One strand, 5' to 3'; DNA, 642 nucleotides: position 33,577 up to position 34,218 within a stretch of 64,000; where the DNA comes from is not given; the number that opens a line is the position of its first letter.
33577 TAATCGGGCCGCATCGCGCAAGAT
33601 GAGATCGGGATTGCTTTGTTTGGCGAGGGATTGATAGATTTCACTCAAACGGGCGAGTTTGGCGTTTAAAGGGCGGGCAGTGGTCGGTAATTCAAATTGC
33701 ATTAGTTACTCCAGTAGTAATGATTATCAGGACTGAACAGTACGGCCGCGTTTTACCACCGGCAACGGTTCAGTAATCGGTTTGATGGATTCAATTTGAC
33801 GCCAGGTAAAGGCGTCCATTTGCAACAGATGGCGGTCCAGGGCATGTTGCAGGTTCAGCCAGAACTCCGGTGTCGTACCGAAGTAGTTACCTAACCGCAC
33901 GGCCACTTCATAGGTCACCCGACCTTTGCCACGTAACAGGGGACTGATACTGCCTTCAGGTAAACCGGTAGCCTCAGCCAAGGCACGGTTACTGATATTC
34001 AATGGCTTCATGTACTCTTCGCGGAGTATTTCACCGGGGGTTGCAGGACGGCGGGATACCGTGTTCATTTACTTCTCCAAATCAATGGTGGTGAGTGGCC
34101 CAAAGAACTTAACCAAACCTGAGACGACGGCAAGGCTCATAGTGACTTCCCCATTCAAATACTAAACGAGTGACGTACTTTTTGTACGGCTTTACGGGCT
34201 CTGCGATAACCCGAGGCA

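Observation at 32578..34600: Orphan HigA-type antitoxin gene in a phage, packed against an AAA+ ATPase and a 163-aa ORFan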

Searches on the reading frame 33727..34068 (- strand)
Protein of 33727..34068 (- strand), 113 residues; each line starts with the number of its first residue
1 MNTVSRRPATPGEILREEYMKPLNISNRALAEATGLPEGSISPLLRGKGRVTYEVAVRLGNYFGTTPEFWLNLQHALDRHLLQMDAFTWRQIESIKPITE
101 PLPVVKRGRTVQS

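Call 3: search_protein_families(library=pfam, proteins=[window:33727-34068:-], max_evalue=0.01)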
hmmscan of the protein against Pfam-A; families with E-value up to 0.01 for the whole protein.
window:33727-34068:- (113 aa): 3 families
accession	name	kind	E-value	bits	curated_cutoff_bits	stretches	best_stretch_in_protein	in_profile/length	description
PF01381.28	HTH_3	-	3.3e-07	30.7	23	1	18-70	3-55/55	Helix-turn-helix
PF13560.12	HTH_31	-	7.9e-05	23.3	27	1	25-68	15-59/64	Helix-turn-helix domain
PF13443.12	HTH_26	-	0.00018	22.1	22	1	18-68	4-55/63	Cro/C1-type HTH DNA-binding domain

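Call 4: search_protein_families(library=ncbifam, proteins=[window:33727-34068:-], max_evalue=0.01)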
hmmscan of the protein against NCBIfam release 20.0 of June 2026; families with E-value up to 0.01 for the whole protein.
window:33727-34068:- (113 aa): 1 family
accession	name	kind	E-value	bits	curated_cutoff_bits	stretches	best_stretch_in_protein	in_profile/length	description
TIGR02607.1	antidote_HigA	equivalog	2.1e-25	88.3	47.7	1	6-78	2-74/81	HigA family addiction module antitoxin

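Call 5: search_protein_families(library=phrogs, proteins=[window:33727-34068:-], max_evalue=0.001)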
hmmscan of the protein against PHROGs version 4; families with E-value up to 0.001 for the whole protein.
window:33727-34068:- (113 aa): 3 families
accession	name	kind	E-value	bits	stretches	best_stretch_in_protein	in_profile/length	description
phrog_1381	-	moron, auxiliary metabolic gene and host takeover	6e-23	82.5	1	2-90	4-92/264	plasmid antitoxin with HTH domain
phrog_2439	-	transcription regulation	5.5e-05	23.2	1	10-79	7-75/367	transcriptional regulator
phrog_4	-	transcription regulation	0.00027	21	1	12-73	138-193/400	transcriptional repressor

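Call 7: search_protein_families(library=padloc, proteins=[window:33727-34068:-], max_evalue=0.01)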
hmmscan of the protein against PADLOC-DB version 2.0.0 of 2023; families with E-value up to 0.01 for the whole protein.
window:33727-34068:- (113 aa): 0 families

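Call 12: search_dna_similar(query=window:33727-34068:-, collection=phages, mode=protein, max_rows=40, max_evalue=0.001)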
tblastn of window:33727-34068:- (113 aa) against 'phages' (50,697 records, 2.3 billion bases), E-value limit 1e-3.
Records with a match: 174; places in all: 177; records where one place covers at least 80% of the query: 36.
Best place of each record, by identity: <60% 174.
By first word of the organism name: Vibrio 54; Stx2a-converting 36; Erwinia 19; Escherichia 16; Klebsiella 15; Serratia 8; Mannheimia 5; Stenotrophomonas 2; Aeromonas 2; Yersinia 2; and 11 more.
By host as written in the record: - 80; Klebsiella pneumoniae 14; Erwinia amylovora 14; Vibrio cholerae 4; Erwinia billingiae 3; Escherichia sp. 3; Klebsiella pneumoniae K6592 2; Serratia sp. ATCC 39006 2; and 34 more.
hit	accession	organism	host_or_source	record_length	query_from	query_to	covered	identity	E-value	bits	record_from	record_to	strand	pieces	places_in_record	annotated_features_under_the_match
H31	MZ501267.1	Erwinia phage AH04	Erwinia billingiae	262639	3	97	84%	42.1%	7e-19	86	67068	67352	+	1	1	81: DNA binding protein | 80: hypothetical protein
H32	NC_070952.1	Erwinia phage AH04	Erwinia billingiae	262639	3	97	84%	42.1%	7e-19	86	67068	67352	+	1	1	81: plasmid antitoxin with HTH domain | 80: hypothetical protein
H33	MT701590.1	Klebsiella phage Miami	Klebsiella pneumoniae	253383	4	100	86%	38.1%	4e-16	78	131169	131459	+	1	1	transcriptional regulator | ribosome_binding_site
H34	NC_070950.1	Klebsiella phage Miami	Klebsiella pneumoniae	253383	4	100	86%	38.1%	4e-16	78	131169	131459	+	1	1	plasmid antitoxin with HTH domain | ribosome_binding_site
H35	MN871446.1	Klebsiella phage KpLz-2_45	Klebsiella pneumoniae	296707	5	96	81%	40.2%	3e-14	72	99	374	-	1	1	transcriptional regulator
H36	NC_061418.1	Klebsiella phage KpLz-2_45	Klebsiella pneumoniae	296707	5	96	81%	40.2%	3e-14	72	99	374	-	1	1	plasmid antitoxin with HTH domain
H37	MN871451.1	Serratia phage KpYy_2_45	Klebsiella pneumoniae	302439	5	96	81%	40.2%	3e-14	72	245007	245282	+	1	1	record has no annotation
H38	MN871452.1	Serratia phage KpZh_1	Klebsiella pneumoniae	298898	5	96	81%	40.2%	8e-14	71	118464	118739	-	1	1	record has no annotation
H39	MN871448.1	Serratia phage KpSz_1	Klebsiella pneumoniae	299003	5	96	81%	40.2%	8e-14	71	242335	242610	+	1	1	record has no annotation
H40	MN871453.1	Serratia phage KpZh_LPS_45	Klebsiella pneumoniae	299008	5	96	81%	40.2%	8e-14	71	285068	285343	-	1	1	record has no annotation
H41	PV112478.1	Klebsiella phage LPKP23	Klebsiella pneumoniae LKP303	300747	5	96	81%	40.2%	8e-14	71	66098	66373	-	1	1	putative HTH-type transcriptional regulator YbaQ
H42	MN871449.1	Serratia phage KpXa_1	Klebsiella pneumoniae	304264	5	96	81%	40.2%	8e-14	71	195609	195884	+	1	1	record has no annotation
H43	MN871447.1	Serratia phage KpLz_1_41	Klebsiella pneumoniae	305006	5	96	81%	40.2%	8e-14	71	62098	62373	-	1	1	record has no annotation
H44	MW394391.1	Klebsiella phage vB_KpM_FBKp24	Klebsiella pneumoniae K6592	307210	5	96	81%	40.2%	1e-13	71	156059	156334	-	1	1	HigA family addiction module antidote protein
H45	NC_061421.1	Klebsiella phage vB_KpM_FBKp24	Klebsiella pneumoniae K6592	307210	5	96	81%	40.2%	1e-13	71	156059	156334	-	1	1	plasmid antitoxin with HTH domain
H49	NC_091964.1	Serratia phage PCH45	Serratia sp. ATCC 39006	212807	6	100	84%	38.8%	2e-14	73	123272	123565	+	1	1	hypothetical protein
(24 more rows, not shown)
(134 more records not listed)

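Call 14: get_annotated_region(hit=H32, flank=3000)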
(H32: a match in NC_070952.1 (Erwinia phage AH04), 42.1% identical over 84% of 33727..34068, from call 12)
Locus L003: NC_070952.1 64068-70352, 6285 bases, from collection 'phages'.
description: Erwinia phage AH04, complete genome.
organism: Erwinia phage AH04 (NCBI taxid 2869569)
taxonomy: Viruses; Duplodnaviria; Heunggongvirae; Uroviricota; Caudoviricetes; Meadowvirus; Meadowvirus AH04
host: Erwinia billingiae; source: leaf of horse chestnut tree; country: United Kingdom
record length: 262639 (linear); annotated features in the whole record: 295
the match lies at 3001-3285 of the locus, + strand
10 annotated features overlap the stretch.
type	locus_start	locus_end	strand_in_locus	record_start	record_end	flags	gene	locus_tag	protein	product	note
CDS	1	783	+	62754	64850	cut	78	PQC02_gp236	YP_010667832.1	DNA-directed RNA polymerase subunit beta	-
CDS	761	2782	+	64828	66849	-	79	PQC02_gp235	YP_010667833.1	DNA-directed RNA polymerase subunit alpha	-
CDS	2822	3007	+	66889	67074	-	80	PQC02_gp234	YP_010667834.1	hypothetical protein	-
CDS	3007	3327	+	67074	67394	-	81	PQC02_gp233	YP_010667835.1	plasmid antitoxin with HTH domain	-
CDS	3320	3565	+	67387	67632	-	82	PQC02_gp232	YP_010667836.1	hypothetical protein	-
CDS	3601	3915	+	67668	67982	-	83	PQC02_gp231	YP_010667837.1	hypothetical protein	-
CDS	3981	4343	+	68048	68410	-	84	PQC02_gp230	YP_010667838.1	hypothetical protein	-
CDS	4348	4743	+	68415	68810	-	85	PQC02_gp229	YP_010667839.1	hypothetical protein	-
CDS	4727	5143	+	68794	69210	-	86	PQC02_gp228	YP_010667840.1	hypothetical protein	-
CDS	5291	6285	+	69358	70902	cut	87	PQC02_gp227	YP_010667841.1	DNA helicase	-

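Call 15: get_annotated_region(hit=H34, flank=3000)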
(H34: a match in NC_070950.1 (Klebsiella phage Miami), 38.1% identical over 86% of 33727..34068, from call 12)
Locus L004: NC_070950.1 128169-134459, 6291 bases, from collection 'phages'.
description: Klebsiella phage Miami, complete genome.
organism: Klebsiella phage Miami (NCBI taxid 2767581)
taxonomy: Viruses; Duplodnaviria; Heunggongvirae; Uroviricota; Caudoviricetes; Miamivirus; Miamivirus miami
host: Klebsiella pneumoniae; source: wastewater; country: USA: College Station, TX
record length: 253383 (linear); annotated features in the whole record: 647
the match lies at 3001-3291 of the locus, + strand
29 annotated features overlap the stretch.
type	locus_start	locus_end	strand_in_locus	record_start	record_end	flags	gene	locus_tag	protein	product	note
CDS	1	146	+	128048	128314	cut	-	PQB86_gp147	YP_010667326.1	hypothetical protein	-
regulatory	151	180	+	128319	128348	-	-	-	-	terminator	-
regulatory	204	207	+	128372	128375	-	-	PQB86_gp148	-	ribosome_binding_site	-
CDS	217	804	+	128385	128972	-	-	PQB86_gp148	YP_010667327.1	hypothetical protein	gb|ASU03748.1| hypothetical protein JOAD_167 [Erwinia phage vB_EamM_Joad]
regulatory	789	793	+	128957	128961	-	-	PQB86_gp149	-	ribosome_binding_site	-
CDS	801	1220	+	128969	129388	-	-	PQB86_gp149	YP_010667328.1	hypothetical protein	ef|YP_004958104.1| unnamed protein product [Pseudomonas phage OBP]gb|AEV89634.1| hypothetical protein OBP_197 ...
regulatory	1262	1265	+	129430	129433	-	-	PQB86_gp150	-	ribosome_binding_site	-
CDS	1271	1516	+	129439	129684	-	-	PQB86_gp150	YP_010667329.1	hypothetical protein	gb|KXA71071.1| hypothetical protein AXA74_20425 [Bordetella hinzii LMG 13501]emb|VEH23180.1| Uncharacterised protein ...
regulatory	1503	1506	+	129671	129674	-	-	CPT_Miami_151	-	ribosome_binding_site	-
CDS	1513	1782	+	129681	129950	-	-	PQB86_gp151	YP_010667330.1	hypothetical protein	-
regulatory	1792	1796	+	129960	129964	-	-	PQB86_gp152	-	ribosome_binding_site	-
CDS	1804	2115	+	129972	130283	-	-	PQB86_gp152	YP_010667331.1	hypothetical protein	-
regulatory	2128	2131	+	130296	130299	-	-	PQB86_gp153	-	ribosome_binding_site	-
CDS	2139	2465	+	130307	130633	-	-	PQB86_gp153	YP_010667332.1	hypothetical protein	ref|YP_007348622.1| hypothetical protein phAPEC8_00254 [Escherichia phage phAPEC8]gb|AOQ27388.1| hypothetical protein ...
regulatory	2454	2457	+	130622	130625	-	-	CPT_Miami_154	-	ribosome_binding_site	-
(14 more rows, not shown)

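Call 16: get_annotated_region(hit=H49, flank=3000)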
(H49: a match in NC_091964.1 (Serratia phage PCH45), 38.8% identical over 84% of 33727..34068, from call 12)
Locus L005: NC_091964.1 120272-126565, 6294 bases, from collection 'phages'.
description: Serratia phage PCH45, complete genome.
organism: Serratia phage PCH45 (NCBI taxid 2608368)
taxonomy: Viruses; Duplodnaviria; Heunggongvirae; Uroviricota; Caudoviricetes
host: Serratia sp. ATCC 39006; source: water sewage sample; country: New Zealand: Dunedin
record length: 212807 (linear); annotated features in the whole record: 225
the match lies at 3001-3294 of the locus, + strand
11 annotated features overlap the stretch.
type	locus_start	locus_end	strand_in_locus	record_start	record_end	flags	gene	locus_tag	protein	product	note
CDS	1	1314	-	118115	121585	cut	-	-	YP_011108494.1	hypothetical protein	-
CDS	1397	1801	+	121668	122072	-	-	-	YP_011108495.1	hypothetical protein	-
CDS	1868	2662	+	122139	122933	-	-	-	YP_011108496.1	deoxyuridine 5'-triphosphate nucleotidohydrolase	-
CDS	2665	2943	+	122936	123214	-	-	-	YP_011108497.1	hypothetical protein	-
CDS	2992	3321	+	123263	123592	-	-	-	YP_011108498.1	hypothetical protein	-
CDS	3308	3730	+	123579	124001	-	-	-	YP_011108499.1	hypothetical protein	-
CDS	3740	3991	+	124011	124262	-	-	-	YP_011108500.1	hypothetical protein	-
CDS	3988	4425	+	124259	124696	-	-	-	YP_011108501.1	hypothetical protein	-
CDS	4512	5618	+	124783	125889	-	-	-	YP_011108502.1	ribonucleotide reductase of class Ia (aerobic), beta subunit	-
CDS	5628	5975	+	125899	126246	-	-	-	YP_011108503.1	hypothetical protein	-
CDS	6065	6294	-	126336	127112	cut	-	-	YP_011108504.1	hypothetical protein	-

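Call 17: get_annotated_region(hit=H45, flank=3000)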
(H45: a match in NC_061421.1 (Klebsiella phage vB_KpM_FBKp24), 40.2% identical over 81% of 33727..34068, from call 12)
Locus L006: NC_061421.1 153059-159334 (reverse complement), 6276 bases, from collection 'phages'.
description: Klebsiella phage vB_KpM_FBKp24, complete genome.
organism: Klebsiella phage vB_KpM_FBKp24 (NCBI taxid 2801834)
taxonomy: Viruses; Duplodnaviria; Heunggongvirae; Uroviricota; Caudoviricetes; Maaswegvirus; Maaswegvirus Kp24
host: Klebsiella pneumoniae K6592; source: -; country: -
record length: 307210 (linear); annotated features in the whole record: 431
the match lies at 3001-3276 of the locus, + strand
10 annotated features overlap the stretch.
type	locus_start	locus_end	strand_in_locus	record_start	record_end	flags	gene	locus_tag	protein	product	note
CDS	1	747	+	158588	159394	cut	-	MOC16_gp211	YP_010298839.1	hypothetical protein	-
regulatory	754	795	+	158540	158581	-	-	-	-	terminator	-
CDS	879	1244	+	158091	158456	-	-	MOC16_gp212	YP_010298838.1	hypothetical protein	-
CDS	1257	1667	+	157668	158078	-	-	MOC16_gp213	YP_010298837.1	hypothetical protein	-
CDS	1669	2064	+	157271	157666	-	-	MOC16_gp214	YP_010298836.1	hypothetical protein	-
CDS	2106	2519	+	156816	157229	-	-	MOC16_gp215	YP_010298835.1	hypothetical protein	-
CDS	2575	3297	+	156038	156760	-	-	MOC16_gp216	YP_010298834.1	plasmid antitoxin with HTH domain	contains helix-turn-helix domain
CDS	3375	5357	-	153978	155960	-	-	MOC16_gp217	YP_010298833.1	tail protein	contains head binding domain of P22 tailspike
CDS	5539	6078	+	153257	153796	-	-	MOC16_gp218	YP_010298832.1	dihydrofolate reductase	-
CDS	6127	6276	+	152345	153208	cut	-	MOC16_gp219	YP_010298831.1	ribose-phosphate pyrophosphokinase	-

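Call 22: find_homologous_proteins(query=window:33727-34068:-, max_evalue=0.00001)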
Query window:33727-34068:- (113 aa): 89 proteins with E <= 0.00001 among 94 candidates.
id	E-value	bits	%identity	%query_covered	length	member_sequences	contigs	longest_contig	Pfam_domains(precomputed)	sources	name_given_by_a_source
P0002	5.6e-67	241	96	100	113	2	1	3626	PF01381.29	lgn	-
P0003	2.5e-50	187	78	96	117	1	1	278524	PF01381.29,PF13443.13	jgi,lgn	jgi:addiction module HigA family antidote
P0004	2.9e-39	151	68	90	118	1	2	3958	PF01381.29,PF13443.13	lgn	-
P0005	2.8e-36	142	64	90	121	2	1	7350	PF01381.29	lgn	-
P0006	1.3e-18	85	56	63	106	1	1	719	PF01381.29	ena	-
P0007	3.5e-17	80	45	88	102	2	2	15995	PF01381.29,PF13560.13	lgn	-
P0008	2.3e-16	78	51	69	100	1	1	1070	PF01381.29,PF13560.13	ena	-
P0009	7.1e-16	76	49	66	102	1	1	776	PF01381.29,PF13443.13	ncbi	-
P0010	8.3e-16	76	44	80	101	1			PF01381.29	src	-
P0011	1.7e-15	75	45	84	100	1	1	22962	PF01381.29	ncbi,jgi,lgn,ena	jgi:addiction module HigA family antidote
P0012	2.7e-15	74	49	73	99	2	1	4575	-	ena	-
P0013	7.1e-15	73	48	71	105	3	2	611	PF01381.29,PF13560.13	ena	-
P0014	8.0e-15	73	44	77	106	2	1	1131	PF12844.14,PF01381.29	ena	-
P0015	8.0e-15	73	50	60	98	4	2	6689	PF01381.29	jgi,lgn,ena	-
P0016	8.7e-15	73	44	86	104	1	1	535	PF15943.12,PF01381.29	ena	-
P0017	1.0e-14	72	41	84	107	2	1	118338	PF01381.29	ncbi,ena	-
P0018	1.3e-14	72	51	73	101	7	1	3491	PF01381.29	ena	-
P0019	1.7e-14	72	51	63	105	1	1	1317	PF01381.29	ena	-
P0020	2.5e-14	71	51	69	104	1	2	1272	PF01381.29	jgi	jgi:addiction module HigA family antidote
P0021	2.9e-14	71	54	60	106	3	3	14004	PF01381.29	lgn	-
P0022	3.0e-14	71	50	60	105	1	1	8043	PF01381.29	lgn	-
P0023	3.1e-14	71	49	63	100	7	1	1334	PF12844.14,PF01381.29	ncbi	-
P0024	3.5e-14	71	53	60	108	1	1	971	PF01381.29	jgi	jgi:antitoxin HigA-1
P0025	4.8e-14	70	54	59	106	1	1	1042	PF01381.29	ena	-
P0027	6.8e-14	70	45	87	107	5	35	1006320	PF01381.29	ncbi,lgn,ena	-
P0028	9.1e-14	69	46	71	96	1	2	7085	PF01381.29,PF13560.13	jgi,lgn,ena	jgi:addiction module HigA family antidote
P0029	1.0e-13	69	43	80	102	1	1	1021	PF01381.29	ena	-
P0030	1.2e-13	69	51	60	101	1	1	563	PF01381.29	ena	-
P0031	1.6e-13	69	49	66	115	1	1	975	PF12844.14,PF01381.29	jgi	-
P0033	2.7e-13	68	49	63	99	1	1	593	PF12844.14,PF01381.29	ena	-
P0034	3.1e-13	68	48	66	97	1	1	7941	PF01381.29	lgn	-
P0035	3.1e-13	68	46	69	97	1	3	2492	PF01381.29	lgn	-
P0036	3.4e-13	68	51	63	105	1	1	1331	PF01381.29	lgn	-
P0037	3.4e-13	68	49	66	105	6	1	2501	PF12844.14,PF01381.29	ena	-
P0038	3.9e-13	67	49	63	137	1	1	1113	PF01381.29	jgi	-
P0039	4.0e-13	67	46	65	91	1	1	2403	PF01381.29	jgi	jgi:antitoxin HigA-1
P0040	5.8e-13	67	51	60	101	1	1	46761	PF01381.29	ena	-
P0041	5.9e-13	67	54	59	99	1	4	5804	PF01381.29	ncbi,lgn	-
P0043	7.5e-13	66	53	58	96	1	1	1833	PF01381.29,PF13443.13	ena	-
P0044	8.5e-13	66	45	77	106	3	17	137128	PF01381.29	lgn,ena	-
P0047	1.0e-12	66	42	80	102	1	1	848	PF01381.29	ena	-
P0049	1.3e-12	66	45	77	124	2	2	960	PF01381.29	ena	-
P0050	1.3e-12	66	48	63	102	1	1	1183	PF01381.29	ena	-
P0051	1.3e-12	66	51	60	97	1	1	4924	PF01381.29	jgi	-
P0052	1.4e-12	66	47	65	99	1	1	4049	PF01381.29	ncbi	-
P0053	1.4e-12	66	49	60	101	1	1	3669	PF01381.29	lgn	-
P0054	1.4e-12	66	49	60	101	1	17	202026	PF01381.29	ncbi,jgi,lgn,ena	jgi:addiction module HigA family antidote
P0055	1.5e-12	66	49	60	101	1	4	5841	PF01381.29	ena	-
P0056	1.7e-12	65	49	64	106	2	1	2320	PF01381.29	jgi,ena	-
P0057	2.0e-12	65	54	65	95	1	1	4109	PF01381.29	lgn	-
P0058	2.0e-12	65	43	81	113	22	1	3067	PF01381.29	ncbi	-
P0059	2.6e-12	65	44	69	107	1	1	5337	PF01381.29,PF13560.13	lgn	-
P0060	2.7e-12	65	42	81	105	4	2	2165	PF01381.29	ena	-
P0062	3.4e-12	64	41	80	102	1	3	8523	PF01381.29,PF13560.13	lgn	-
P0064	3.9e-12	64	47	60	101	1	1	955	PF01381.29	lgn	-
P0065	4.6e-12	64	43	78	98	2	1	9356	PF01381.29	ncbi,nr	ncbi:MAG: addiction module antidote protein, HigA family [Candidatus Melainabacteria bacterium GWF2_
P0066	4.6e-12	64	50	60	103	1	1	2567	PF01381.29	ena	-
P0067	5.4e-12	64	52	58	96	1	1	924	PF01381.29,PF13443.13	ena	-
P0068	5.7e-12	64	44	75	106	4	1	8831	PF01381.29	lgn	-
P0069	5.9e-12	64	51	60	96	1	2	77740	PF01381.29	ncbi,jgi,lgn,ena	-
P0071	7.3e-12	63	41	72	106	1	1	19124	PF01381.29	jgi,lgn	jgi:addiction module HigA family antidote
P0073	9.6e-12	63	44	71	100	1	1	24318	PF01381.29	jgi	-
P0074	1.2e-11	63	50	58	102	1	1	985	PF01381.29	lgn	-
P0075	1.8e-11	62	46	65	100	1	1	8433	PF12844.14,PF01381.29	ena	-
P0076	2.1e-11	62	45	66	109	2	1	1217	PF12844.14,PF01381.29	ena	-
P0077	2.7e-11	61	43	84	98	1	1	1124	PF01381.29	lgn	-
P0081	6.3e-11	60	49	63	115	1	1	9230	PF01381.29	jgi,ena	-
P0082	8.3e-11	60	46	61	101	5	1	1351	PF01381.29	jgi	jgi:addiction module HigA family antidote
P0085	7.3e-10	57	47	57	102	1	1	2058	PF01381.29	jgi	jgi:addiction module HigA family antidote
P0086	8.3e-10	57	45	65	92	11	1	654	PF01381.29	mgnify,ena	mgnify:CR=1 FL=1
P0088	1.8e-9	56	45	58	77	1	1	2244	PF01381.29,PF13560.13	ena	-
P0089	2.2e-9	55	44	63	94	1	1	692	PF01381.29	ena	-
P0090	3.5e-9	55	45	65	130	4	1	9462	PF01381.29,PF13560.13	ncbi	-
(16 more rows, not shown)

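Call 23: find_encoding_contigs(protein=P0003, flank=6000, max_places=3)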
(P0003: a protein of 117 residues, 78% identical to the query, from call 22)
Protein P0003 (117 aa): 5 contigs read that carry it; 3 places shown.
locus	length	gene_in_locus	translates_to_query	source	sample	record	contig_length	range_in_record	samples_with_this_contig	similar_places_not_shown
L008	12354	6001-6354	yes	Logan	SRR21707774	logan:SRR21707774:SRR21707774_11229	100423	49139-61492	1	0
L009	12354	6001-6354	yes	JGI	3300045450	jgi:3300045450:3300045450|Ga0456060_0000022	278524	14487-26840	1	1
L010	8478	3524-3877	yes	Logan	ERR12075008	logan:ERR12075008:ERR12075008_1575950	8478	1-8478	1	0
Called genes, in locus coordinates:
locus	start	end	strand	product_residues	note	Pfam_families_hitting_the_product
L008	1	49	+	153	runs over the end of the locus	PF14081:DUF4262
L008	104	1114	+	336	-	PF26125:AcrVA2-like (weak)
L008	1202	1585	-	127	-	PF07087:DUF1353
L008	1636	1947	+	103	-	-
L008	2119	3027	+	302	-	-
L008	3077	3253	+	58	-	-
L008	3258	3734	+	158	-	-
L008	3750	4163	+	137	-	-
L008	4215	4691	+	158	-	-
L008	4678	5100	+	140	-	-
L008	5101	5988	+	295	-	-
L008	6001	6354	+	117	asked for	PF01381:HTH_3, PF13443:HTH_26 (weak)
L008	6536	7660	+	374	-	PF00004:AAA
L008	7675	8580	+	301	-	-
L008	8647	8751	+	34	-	-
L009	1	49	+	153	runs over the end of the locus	PF14081:DUF4262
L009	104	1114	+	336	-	PF26125:AcrVA2-like (weak)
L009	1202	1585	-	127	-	PF07087:DUF1353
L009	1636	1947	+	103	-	-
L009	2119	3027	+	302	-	-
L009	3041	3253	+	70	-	-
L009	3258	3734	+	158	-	-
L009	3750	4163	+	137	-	-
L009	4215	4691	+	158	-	-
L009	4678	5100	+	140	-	-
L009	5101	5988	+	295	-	-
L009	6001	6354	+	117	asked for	PF01381:HTH_3, PF13443:HTH_26 (weak)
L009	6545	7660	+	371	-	PF00004:AAA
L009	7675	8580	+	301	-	-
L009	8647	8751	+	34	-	-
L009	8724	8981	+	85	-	-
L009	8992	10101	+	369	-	-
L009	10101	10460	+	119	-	-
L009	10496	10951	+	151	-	-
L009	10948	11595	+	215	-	PF13328:HD_4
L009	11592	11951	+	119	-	-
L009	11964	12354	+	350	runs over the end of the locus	PF00303:Thymidylat_synt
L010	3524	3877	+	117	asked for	PF01381:HTH_3, PF13443:HTH_26 (weak)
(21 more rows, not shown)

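Call 24: find_encoding_contigs(protein=P0002, flank=4000, max_places=3)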
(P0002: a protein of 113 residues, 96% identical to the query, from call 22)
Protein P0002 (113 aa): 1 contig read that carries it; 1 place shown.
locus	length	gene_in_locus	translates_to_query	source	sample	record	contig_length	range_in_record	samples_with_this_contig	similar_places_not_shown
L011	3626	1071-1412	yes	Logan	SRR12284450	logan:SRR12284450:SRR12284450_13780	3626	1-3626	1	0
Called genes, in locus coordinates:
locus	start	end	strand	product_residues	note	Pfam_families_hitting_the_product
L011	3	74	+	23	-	?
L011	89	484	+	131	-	-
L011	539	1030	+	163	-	-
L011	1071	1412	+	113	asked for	PF01381:HTH_3 (weak)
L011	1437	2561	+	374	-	PF00004:AAA (weak)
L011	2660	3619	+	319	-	PF01145:Band_7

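Call 25: find_encoding_contigs(protein=P0005, flank=6000, max_places=3)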
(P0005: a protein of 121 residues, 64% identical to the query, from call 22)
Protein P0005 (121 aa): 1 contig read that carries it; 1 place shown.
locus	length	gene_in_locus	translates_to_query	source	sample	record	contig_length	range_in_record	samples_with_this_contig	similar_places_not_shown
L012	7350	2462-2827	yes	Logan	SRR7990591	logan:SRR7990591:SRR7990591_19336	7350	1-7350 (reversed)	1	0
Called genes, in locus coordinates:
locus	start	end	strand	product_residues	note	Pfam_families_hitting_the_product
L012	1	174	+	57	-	?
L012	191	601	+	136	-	-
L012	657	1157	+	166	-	-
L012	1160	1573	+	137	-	-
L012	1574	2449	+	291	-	-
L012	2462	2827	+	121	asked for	PF01381:HTH_3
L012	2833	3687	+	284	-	-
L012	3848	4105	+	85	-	-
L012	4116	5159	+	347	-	-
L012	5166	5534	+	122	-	-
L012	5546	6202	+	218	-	PF13328:HD_4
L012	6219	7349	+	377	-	?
